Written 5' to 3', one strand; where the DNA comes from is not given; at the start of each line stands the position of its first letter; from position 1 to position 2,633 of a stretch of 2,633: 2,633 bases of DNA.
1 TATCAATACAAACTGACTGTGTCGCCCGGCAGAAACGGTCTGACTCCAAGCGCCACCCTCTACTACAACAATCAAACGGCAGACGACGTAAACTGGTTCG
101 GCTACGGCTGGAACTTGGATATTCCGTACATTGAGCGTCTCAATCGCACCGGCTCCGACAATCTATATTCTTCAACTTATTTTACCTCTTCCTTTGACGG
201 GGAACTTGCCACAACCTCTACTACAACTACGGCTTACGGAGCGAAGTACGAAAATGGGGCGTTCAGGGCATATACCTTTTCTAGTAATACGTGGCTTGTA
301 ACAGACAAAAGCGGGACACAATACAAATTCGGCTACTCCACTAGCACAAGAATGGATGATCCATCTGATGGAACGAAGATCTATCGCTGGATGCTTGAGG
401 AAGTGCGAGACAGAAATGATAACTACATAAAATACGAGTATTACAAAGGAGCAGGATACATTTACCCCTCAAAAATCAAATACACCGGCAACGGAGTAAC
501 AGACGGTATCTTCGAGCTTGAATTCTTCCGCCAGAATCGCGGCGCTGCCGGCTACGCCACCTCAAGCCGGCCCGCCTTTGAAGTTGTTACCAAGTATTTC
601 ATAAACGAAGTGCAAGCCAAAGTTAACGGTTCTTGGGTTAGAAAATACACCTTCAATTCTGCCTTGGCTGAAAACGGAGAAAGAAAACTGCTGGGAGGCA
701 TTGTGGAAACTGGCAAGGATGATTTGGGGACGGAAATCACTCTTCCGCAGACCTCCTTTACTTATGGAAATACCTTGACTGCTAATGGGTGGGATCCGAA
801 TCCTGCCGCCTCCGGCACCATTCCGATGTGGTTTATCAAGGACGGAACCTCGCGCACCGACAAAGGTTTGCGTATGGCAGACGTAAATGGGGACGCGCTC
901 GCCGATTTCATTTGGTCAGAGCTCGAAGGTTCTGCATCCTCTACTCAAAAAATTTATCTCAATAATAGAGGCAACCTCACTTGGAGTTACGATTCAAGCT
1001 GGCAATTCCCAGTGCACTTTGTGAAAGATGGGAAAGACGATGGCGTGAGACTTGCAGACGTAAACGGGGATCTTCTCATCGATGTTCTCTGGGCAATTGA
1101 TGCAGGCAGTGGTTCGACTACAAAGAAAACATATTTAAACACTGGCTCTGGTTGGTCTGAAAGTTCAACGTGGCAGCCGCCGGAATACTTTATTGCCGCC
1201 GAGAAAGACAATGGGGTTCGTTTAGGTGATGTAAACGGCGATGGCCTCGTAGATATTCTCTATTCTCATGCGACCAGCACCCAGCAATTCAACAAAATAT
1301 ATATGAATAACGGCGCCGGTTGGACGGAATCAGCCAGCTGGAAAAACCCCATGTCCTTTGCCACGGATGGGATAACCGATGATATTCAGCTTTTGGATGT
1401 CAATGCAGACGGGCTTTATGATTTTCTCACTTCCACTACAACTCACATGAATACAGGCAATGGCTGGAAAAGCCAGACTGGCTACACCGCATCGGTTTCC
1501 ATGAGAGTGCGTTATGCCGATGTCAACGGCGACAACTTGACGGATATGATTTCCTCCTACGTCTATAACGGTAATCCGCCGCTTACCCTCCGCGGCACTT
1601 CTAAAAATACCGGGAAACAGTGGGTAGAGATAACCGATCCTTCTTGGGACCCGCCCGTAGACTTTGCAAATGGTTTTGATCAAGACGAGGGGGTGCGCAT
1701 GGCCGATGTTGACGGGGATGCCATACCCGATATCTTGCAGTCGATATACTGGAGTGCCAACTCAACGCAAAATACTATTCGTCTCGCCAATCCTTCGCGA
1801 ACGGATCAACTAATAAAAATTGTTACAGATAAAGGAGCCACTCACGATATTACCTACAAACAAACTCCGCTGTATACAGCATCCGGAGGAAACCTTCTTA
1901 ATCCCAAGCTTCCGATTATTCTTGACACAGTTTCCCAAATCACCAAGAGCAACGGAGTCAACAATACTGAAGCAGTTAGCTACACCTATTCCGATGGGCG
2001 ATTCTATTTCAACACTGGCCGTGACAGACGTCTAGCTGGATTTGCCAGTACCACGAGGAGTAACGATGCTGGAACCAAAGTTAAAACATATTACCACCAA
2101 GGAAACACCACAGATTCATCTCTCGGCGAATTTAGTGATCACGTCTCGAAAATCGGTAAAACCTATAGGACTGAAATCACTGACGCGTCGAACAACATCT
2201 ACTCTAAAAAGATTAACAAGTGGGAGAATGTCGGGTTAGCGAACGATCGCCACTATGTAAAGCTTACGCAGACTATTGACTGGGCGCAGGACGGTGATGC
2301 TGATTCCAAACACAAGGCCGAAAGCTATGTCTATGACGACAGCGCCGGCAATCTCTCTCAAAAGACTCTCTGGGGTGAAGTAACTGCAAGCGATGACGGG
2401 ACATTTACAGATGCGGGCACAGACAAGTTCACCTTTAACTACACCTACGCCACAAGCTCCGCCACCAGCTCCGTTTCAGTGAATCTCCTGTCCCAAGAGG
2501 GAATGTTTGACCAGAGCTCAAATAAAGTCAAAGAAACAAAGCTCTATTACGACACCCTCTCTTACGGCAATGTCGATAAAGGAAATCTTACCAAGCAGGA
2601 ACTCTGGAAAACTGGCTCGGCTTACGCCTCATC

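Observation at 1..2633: Window lies wholly inside a giant TcB/SpvB-family RHS toxin gene, with both ends and all partner genes off-window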

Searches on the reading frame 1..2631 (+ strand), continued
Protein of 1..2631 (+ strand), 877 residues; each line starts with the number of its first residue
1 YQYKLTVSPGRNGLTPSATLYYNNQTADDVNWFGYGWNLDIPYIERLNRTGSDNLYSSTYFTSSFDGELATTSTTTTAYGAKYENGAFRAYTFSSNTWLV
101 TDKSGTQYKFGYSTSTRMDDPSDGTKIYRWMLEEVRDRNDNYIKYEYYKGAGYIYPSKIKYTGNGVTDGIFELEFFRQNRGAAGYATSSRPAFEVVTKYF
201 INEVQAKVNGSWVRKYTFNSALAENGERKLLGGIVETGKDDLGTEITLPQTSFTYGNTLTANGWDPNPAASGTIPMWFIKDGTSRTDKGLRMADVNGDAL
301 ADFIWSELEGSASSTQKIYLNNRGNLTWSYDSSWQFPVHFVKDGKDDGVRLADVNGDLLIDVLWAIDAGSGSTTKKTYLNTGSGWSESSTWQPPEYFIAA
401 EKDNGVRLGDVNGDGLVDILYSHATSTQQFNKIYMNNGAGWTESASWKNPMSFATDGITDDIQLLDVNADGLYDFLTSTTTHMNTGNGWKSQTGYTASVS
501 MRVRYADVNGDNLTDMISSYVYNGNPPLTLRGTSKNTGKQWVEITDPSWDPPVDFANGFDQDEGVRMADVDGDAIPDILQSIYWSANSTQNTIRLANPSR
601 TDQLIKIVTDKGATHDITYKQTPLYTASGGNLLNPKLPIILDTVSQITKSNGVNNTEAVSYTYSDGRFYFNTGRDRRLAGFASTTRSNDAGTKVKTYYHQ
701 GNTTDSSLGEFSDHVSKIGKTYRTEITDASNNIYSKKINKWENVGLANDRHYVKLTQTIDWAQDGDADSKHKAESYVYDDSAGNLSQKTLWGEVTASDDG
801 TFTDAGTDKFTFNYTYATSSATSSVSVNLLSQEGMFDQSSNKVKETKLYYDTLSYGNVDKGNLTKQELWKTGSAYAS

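Call 79: search_protein_families(library=pfam, proteins=[P0121, P0127, P0132], max_evalue=0.01)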
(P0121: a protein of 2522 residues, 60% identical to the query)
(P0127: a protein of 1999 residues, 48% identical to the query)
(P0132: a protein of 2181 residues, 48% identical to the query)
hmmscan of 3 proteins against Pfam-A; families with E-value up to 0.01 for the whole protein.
P0121 (2522 aa): 5 families
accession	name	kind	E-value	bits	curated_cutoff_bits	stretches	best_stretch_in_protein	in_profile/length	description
PF05593.20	RHS_repeat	-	4.3e-24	84.8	22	4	1331-1364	1-34/38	RHS Repeat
PF13517.12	FG-GAP_3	-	1.1e-16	61.6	26.9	5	457-526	1-61/61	FG-GAP-like repeat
PF03534.18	SpvB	-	2.3e-10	40.6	22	1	151-307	4-182/287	Salmonella virulence plasmid 65kDa B protein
PF01839.29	FG-GAP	-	7.1e-06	26.2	22.1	0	456-481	8-36/37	FG-GAP repeat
PF20041.5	DUF6443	-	0.00043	21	27.8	1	1142-1227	12-96/137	Domain of unknown function (DUF6443)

P0127 (1999 aa): 6 families
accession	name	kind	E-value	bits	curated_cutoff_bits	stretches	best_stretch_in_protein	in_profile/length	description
PF05593.20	RHS_repeat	-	8.8e-15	55.1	22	2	1254-1283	1-29/38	RHS Repeat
PF13517.12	FG-GAP_3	-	1.2e-14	55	26.9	1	483-548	1-60/61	FG-GAP-like repeat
PF03534.18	SpvB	-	4.6e-14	52.8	22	1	129-286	3-179/287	Salmonella virulence plasmid 65kDa B protein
PF01839.29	FG-GAP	-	7.3e-08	32.6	22.1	0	422-445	7-32/37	FG-GAP repeat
PF20041.5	DUF6443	-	2.7e-06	28.1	27.8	1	1111-1190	10-89/137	Domain of unknown function (DUF6443)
PF03527.20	RHS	-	0.0044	17.3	27.9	0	1680-1701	1-21/38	RHS protein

P0132 (2181 aa): 5 families
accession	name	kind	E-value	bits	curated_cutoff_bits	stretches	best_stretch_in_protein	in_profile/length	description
PF05593.20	RHS_repeat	-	4.7e-23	81.5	22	4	1226-1255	1-30/38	RHS Repeat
PF13517.12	FG-GAP_3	-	3.5e-20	72.8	26.9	4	421-483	1-60/61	FG-GAP-like repeat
PF03534.18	SpvB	-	3.7e-17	62.9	22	2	131-207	2-76/287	Salmonella virulence plasmid 65kDa B protein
PF01839.29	FG-GAP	-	1.1e-09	38.4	22.1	2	469-500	5-35/37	FG-GAP repeat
PF20041.5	DUF6443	-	3.7e-05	24.4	27.8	1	1084-1161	11-88/137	Domain of unknown function (DUF6443)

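Call 80: search_protein_families(library=ncbifam, proteins=[P0121, P0127, P0132], max_evalue=0.01)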
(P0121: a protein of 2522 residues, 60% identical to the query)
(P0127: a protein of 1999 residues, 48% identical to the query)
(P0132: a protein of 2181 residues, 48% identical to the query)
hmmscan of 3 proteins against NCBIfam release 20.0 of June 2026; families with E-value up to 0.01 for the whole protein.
P0121 (2522 aa): 3 families
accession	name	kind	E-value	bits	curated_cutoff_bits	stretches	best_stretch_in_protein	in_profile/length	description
TIGR03696.1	Rhs_assc_core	domain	1.2e-09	38.5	32.5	1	2237-2334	4-76/76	RHS repeat-associated core domain-containing protein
TIGR01643.1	YD_repeat_2x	repeat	5.1e-09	36.3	15.8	0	1331-1361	1-31/42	YD repeat-containing protein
NF047539.1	XAC2610_fam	domain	9.9e-05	22.8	35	0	454-497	2-47/89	XAC2610-related protein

P0127 (1999 aa): 3 families
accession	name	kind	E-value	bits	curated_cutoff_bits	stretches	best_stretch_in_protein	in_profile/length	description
TIGR03696.1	Rhs_assc_core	domain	4.7e-17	62.3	32.5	1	1708-1809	1-76/76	RHS repeat-associated core domain-containing protein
NF041261.1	RHS_core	equivalog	9.4e-11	40.3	2000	2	1678-1765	1155-1240/1261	RHS element core protein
TIGR01643.1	YD_repeat_2x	repeat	9.6e-08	32.2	15.8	1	1254-1283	1-30/42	YD repeat-containing protein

P0132 (2181 aa): 3 families
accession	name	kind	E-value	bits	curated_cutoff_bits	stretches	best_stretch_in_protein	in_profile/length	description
TIGR01643.1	YD_repeat_2x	repeat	7.6e-23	80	15.8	1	1226-1258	1-33/42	YD repeat-containing protein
NF041261.1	RHS_core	equivalog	2.3e-20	72.1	2000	2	1160-1564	366-736/1261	RHS element core protein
TIGR03696.1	Rhs_assc_core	domain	1.4e-17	63.9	32.5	1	1891-1990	1-75/76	RHS repeat-associated core domain-containing protein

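Call 81: find_encoding_contigs(protein=P0121, flank=10000, max_places=2)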
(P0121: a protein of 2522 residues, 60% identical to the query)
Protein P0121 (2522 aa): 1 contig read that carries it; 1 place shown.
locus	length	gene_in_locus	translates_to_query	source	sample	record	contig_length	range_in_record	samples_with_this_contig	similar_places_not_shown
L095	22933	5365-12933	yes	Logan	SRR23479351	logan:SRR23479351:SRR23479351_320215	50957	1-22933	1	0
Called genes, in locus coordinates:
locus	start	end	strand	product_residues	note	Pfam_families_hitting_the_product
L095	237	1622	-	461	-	PF00239:Resolvase, PF07508:Recombinase, PF13408:Zn_ribbon_recom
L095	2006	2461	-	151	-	-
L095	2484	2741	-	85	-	-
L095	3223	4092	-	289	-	-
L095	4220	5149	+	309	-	PF02498:Bro-N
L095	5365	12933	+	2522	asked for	PF03534:SpvB, PF01839:FG-GAP (faint), PF13517:FG-GAP_3, PF05593:RHS_repeat (weak)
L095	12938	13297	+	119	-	PF24722:DUF7674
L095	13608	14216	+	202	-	-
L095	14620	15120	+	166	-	-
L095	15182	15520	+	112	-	PF04266:ASCH (weak)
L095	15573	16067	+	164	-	-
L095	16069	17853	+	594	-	PF00664:ABC_membrane, PF00005:ABC_tran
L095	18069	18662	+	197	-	-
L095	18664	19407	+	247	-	PF13739:PdaC, PF11738:DUF3298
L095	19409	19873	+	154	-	PF06103:DUF948 (weak)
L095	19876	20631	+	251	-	-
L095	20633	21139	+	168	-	PF15891:Nuc_deoxyri_tr2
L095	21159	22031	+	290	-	PF00892:EamA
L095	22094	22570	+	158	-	-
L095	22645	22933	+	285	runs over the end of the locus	PF10672:Methyltrans_SAM, PF03602:Cons_hypoth95 (weak)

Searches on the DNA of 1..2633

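Call 56: search_rna_families(source=window, threshold=gathering)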
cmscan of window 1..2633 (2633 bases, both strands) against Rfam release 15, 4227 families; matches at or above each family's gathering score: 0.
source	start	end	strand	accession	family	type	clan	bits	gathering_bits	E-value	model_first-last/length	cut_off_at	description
